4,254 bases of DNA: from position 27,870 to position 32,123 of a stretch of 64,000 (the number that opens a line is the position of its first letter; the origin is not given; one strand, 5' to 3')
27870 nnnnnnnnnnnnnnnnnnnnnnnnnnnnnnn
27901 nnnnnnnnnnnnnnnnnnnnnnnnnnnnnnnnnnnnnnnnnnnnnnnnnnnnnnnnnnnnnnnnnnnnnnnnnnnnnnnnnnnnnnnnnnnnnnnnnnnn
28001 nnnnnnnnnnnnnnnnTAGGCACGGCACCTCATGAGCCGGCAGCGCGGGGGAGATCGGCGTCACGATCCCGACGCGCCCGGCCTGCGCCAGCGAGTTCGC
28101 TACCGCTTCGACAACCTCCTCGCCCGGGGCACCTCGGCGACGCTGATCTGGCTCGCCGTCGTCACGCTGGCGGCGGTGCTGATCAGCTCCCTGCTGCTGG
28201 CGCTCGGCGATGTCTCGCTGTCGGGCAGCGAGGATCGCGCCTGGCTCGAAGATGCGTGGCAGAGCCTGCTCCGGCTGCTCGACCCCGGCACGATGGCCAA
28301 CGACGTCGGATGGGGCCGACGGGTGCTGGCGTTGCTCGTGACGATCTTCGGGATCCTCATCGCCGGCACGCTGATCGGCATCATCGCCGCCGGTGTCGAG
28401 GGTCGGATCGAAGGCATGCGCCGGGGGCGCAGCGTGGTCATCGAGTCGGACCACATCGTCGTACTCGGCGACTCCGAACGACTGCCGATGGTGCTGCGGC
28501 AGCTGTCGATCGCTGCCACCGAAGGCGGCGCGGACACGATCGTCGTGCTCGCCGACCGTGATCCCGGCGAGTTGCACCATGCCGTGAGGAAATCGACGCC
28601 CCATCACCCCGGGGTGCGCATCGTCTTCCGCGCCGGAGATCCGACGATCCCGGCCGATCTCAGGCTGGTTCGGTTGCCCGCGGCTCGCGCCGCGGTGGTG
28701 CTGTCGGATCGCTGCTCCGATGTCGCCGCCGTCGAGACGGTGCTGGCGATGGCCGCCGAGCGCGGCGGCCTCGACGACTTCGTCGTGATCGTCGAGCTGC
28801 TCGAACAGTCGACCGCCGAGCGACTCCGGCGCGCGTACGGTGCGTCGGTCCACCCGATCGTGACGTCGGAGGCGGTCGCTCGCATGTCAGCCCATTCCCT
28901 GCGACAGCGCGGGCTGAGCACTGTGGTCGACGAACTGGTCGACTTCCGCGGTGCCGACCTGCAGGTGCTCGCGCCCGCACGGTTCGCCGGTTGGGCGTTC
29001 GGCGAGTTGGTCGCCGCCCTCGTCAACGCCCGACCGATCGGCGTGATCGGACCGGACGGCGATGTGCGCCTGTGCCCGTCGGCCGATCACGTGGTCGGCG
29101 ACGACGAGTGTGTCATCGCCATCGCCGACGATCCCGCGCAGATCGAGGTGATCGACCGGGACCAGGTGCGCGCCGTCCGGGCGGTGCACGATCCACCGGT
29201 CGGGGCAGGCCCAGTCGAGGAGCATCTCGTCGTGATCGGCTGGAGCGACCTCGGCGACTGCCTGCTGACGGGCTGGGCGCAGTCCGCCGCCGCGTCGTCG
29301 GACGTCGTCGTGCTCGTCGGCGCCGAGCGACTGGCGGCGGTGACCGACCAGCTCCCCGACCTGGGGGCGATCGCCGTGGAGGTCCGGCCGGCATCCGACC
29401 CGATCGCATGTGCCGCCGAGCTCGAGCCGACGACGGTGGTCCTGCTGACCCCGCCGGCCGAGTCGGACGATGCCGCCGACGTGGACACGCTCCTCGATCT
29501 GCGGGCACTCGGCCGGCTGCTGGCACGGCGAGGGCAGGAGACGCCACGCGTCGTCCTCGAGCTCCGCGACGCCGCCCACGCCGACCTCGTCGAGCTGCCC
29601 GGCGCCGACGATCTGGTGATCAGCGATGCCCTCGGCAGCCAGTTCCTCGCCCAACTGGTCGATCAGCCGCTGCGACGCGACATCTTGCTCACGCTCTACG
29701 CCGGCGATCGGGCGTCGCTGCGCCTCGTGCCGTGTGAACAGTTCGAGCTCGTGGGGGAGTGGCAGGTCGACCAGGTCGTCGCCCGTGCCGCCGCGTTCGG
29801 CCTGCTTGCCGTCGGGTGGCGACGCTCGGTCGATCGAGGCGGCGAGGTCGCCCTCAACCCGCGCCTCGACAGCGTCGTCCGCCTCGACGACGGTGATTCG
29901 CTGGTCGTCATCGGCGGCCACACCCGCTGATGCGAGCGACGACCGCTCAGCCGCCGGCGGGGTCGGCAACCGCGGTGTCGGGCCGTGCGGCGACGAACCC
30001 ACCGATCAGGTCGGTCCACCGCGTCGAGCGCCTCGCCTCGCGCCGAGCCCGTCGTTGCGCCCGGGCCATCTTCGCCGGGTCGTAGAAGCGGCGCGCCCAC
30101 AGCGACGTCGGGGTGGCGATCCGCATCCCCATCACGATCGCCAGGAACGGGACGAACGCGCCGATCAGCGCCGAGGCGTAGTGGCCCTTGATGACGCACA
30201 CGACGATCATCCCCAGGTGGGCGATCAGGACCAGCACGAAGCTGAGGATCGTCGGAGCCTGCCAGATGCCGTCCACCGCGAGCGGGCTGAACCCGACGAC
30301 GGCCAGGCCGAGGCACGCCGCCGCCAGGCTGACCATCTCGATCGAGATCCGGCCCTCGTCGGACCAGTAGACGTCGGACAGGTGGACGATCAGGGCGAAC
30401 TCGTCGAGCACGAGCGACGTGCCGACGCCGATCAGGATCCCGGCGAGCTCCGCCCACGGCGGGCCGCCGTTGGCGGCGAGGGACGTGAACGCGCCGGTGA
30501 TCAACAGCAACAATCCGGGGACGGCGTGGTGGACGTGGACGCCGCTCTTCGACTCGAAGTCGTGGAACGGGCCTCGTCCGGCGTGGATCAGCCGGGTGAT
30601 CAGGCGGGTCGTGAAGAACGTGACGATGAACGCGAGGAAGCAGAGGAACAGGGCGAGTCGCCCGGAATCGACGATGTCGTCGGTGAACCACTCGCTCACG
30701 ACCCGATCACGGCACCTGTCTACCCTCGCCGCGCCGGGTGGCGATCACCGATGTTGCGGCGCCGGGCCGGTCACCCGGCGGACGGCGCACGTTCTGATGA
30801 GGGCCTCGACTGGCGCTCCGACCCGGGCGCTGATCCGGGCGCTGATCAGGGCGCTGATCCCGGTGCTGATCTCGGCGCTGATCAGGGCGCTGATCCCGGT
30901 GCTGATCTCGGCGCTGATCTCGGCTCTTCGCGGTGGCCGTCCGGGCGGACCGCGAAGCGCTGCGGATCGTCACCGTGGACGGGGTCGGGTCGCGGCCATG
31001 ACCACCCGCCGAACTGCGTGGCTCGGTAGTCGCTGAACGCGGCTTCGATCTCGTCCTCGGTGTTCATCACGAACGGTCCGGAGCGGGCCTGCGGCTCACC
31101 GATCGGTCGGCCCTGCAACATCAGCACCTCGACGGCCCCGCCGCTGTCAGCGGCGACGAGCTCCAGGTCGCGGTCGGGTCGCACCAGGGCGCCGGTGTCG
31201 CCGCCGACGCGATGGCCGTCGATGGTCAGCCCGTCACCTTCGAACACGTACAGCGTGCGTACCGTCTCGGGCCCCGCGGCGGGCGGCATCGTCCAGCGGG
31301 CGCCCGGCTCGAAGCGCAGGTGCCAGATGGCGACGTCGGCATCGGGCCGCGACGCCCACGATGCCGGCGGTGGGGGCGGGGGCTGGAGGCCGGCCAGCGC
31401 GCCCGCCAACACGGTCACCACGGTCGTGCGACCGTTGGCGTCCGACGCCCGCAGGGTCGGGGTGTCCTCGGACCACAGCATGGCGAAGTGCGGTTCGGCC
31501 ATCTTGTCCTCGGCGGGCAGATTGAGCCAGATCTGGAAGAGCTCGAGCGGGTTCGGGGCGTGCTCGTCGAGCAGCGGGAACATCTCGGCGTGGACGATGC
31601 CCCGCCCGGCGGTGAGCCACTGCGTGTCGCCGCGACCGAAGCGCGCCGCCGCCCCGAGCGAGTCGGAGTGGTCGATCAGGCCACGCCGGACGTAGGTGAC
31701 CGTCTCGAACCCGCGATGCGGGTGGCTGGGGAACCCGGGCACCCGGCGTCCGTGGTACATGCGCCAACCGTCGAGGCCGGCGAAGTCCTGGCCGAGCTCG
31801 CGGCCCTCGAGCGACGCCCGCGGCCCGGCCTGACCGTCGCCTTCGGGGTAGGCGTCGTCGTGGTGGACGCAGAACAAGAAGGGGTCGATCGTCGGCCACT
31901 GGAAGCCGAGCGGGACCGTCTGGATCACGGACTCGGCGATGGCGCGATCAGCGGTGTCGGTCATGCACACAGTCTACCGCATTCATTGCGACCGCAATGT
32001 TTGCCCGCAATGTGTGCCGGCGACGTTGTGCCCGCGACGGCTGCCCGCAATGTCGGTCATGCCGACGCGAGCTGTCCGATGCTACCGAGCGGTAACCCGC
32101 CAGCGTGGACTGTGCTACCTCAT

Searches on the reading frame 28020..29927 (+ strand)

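Call 74: search_protein_families(library=pfam, proteins=[window:28020-29927:+], max_evalue=0.00001)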
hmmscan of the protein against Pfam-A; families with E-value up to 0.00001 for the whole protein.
window:28020-29927:+ (636 aa): 1 family
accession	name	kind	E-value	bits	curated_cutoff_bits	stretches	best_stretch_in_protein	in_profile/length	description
PF06241.17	Castor_Poll_mid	-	1.4e-10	41.6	26.7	1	286-374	4-93/104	Castor and Pollux, part of voltage-gated ion channel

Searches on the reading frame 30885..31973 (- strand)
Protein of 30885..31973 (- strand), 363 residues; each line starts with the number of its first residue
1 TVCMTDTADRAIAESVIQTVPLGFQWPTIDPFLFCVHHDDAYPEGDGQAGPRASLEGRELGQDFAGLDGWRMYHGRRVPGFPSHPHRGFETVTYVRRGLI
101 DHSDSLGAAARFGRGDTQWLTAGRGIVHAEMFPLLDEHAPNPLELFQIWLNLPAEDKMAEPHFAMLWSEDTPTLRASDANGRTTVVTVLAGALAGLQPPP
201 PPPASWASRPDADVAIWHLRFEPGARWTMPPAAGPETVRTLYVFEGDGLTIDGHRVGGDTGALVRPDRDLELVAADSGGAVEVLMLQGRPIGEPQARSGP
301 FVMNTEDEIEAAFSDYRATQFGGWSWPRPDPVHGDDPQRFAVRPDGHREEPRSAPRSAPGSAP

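Call 74: search_protein_families(library=pfam, proteins=[window:30885-31973:-], max_evalue=0.00001)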
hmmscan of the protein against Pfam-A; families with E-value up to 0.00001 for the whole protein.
window:30885-31973:- (363 aa): 2 families
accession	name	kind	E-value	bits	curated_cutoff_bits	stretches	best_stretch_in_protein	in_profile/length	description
PF02678.22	Pirin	-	1.3e-23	83.5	26.1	1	74-150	33-108/108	Pirin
PF05726.19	Pirin_C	-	4.2e-18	66.1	27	1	217-322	2-103/103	Pirin C-terminal cupin domain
